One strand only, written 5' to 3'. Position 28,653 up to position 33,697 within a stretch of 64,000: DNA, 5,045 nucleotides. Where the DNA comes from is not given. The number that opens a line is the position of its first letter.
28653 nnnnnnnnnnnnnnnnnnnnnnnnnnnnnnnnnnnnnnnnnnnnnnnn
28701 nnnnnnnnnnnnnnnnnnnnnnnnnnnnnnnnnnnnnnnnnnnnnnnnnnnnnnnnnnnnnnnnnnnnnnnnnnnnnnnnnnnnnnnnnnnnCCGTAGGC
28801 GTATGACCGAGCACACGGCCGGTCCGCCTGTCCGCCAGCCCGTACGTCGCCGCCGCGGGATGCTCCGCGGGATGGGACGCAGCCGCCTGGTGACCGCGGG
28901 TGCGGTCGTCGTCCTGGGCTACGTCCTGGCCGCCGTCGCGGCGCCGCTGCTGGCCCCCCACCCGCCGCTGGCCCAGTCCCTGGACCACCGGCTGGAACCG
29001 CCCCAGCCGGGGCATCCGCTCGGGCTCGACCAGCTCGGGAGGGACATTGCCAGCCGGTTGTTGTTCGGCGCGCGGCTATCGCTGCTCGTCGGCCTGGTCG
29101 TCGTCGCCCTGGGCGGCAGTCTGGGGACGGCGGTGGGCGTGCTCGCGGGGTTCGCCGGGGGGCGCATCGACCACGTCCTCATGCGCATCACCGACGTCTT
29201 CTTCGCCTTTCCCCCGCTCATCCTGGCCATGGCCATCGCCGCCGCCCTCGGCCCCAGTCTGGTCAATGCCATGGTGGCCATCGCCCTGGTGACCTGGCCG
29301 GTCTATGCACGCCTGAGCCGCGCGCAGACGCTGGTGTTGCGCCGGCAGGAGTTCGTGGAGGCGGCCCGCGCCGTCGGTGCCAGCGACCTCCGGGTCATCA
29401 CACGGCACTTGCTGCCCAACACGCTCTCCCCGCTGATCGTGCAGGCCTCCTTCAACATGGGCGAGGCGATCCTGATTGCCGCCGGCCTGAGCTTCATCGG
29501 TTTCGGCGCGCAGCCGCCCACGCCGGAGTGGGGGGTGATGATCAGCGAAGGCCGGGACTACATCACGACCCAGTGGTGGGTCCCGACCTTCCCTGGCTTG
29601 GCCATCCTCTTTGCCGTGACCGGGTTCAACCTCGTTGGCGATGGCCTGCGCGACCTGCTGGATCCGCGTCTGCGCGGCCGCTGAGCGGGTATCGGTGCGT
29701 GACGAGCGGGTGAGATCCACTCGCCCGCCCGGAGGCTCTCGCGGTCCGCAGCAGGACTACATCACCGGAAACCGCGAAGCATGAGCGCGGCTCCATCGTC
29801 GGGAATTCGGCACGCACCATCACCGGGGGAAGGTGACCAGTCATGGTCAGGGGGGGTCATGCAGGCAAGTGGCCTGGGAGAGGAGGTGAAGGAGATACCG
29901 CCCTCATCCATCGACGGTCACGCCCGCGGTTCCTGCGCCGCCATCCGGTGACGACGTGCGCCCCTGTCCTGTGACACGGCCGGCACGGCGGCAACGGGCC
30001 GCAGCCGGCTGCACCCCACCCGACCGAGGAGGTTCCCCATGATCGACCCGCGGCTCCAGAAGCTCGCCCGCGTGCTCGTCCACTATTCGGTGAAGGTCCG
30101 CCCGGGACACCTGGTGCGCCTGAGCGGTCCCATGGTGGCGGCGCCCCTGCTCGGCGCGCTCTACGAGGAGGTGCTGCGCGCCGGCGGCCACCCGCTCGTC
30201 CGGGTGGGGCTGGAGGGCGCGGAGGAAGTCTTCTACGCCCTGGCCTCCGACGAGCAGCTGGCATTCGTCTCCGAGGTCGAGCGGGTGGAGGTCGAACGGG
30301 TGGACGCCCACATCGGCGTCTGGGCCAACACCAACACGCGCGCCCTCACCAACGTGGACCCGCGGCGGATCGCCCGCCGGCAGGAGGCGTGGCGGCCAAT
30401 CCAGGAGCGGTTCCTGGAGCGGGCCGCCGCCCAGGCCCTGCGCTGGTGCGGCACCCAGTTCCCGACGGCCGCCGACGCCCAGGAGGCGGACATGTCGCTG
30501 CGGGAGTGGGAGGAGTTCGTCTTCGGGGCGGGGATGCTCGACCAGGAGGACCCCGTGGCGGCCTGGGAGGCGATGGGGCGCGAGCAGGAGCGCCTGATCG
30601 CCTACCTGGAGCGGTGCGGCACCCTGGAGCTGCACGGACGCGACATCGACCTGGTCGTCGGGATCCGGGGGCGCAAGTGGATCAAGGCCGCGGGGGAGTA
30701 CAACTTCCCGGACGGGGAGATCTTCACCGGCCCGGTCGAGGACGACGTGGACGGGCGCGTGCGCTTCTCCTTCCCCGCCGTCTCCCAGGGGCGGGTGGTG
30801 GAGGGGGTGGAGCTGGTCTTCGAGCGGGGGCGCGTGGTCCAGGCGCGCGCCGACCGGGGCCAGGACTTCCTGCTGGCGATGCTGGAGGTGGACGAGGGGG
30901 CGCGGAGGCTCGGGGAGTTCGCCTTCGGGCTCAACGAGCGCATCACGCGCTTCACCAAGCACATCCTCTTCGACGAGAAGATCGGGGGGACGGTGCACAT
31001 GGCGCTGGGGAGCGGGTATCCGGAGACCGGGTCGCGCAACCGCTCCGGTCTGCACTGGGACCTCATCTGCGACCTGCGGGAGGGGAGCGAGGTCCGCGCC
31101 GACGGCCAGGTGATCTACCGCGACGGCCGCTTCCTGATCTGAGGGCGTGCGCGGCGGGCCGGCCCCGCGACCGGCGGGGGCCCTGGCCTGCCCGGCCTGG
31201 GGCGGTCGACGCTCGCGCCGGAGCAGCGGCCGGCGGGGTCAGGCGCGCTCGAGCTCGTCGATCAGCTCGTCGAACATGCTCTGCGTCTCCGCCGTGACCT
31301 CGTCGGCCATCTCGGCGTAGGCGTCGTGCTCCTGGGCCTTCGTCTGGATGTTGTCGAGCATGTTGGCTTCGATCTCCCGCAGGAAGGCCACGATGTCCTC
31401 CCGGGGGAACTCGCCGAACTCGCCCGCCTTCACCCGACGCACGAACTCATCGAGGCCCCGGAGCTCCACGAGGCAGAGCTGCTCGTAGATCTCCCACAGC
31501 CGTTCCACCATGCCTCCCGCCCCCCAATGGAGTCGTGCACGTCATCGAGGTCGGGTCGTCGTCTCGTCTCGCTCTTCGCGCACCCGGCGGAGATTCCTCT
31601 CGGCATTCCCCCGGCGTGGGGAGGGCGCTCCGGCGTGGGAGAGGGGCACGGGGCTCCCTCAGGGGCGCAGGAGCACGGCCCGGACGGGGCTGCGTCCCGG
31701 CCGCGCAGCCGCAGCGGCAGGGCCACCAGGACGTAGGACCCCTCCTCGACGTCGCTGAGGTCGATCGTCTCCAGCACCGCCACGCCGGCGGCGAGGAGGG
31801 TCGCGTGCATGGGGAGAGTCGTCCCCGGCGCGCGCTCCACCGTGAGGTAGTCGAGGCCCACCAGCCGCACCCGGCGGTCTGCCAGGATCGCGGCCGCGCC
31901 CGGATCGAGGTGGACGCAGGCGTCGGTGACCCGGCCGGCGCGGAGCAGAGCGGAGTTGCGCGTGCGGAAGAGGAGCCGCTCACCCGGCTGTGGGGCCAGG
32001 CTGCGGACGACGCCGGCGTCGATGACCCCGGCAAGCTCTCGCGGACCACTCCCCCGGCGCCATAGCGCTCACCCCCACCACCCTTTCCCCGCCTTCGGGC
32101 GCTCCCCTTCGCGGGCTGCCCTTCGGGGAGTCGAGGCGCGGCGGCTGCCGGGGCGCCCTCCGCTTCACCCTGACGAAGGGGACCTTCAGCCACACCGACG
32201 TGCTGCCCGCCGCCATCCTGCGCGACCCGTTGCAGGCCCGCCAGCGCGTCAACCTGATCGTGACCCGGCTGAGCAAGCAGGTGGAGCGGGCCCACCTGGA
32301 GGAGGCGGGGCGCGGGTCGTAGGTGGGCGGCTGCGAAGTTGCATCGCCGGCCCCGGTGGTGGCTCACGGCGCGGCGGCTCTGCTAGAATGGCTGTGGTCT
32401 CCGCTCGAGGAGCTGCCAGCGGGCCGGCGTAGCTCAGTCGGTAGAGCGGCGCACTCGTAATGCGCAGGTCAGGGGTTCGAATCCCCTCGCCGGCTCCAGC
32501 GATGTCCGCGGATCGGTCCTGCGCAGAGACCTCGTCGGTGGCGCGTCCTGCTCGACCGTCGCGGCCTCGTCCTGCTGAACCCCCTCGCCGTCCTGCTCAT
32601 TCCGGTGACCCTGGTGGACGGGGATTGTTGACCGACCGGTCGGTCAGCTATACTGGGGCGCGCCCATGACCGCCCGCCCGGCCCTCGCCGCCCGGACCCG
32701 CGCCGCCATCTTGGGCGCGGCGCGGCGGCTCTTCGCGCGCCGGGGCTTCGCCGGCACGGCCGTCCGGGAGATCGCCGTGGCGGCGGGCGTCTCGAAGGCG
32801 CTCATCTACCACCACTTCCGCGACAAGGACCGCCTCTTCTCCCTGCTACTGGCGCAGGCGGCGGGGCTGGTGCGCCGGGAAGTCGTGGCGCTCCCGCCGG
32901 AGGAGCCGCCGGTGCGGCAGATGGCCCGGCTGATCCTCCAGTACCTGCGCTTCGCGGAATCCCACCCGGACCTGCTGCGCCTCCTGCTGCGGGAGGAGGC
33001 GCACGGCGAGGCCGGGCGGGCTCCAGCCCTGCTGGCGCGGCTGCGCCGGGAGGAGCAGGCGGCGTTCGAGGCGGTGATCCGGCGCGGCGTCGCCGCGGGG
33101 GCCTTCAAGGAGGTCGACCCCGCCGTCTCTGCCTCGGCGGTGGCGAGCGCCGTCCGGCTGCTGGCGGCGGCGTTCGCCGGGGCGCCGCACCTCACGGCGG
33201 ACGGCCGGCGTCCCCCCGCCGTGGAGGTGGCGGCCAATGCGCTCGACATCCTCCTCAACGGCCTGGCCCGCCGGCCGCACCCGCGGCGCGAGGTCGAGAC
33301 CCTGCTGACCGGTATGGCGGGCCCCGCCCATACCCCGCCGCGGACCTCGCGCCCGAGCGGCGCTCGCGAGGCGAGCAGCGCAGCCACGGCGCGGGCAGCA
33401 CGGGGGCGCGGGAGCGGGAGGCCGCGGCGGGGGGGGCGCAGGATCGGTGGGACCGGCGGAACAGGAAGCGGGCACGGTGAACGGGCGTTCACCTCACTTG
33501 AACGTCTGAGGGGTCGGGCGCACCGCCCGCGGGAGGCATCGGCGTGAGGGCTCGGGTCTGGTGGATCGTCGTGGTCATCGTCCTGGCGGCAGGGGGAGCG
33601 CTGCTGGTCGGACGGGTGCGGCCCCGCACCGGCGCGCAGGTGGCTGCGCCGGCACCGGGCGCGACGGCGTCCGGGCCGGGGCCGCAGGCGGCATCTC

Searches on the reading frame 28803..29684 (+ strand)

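Call 46: search_protein_families(library=pfam, proteins=[window:28803-29684:+], max_evalue=0.000001)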
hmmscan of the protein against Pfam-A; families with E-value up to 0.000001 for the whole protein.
window:28803-29684:+ (293 aa): 2 families
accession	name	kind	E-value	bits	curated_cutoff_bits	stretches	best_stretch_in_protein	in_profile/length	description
PF00528.27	BPD_transp_1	-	2.7e-36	125.5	26.4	1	108-291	1-183/184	Binding-protein-dependent transport system inner membrane component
PF12911.12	OppC_N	-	2.2e-07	31.1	23.9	1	26-67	12-53/53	N-terminal TM domain of oligopeptide transport permease C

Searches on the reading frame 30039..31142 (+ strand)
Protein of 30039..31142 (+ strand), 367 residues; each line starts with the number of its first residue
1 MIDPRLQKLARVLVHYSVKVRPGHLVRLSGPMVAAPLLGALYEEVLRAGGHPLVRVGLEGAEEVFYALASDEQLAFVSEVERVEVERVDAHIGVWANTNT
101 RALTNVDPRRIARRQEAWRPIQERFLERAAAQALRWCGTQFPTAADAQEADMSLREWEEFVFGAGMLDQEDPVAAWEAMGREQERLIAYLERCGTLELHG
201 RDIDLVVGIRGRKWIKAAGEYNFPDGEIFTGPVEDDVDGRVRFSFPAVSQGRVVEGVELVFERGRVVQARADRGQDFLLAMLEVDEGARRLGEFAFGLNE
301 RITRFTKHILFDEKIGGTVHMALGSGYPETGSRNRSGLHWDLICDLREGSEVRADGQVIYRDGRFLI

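Call 46: search_protein_families(library=pfam, proteins=[window:30039-31142:+], max_evalue=0.000001)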
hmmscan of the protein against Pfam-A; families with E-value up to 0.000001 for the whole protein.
window:30039-31142:+ (367 aa): 1 family
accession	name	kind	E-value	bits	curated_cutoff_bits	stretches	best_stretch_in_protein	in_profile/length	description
PF02073.20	Peptidase_M29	-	1.1e-88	298.2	27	1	4-365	3-406/406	Thermophilic metalloprotease (M29)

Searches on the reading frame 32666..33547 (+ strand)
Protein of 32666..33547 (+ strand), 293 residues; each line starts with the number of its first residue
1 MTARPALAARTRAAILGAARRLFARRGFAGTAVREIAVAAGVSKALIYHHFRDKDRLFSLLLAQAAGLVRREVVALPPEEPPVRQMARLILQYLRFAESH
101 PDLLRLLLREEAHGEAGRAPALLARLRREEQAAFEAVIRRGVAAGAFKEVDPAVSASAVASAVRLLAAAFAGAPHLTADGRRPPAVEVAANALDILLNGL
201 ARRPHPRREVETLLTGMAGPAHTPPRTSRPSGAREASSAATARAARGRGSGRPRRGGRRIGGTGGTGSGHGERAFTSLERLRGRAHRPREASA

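Call 46: search_protein_families(library=pfam, proteins=[window:32666-33547:+], max_evalue=0.000001)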
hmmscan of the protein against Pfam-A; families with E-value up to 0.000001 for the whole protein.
window:32666-33547:+ (293 aa): 3 families
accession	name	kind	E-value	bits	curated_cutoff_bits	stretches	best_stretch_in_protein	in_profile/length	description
PF00440.29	TetR_N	-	1.2e-17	63.9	24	1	15-58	1-44/47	Bacterial regulatory proteins, tetR family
PF17932.6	TetR_C_24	-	3.1e-09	37.5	26.4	1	80-166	2-87/114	Tetracyclin repressor-like, C-terminal domain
PF17938.6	TetR_C_29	-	4.6e-07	30.4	26.2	1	82-153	1-74/119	Tetracyclin repressor-like, C-terminal domain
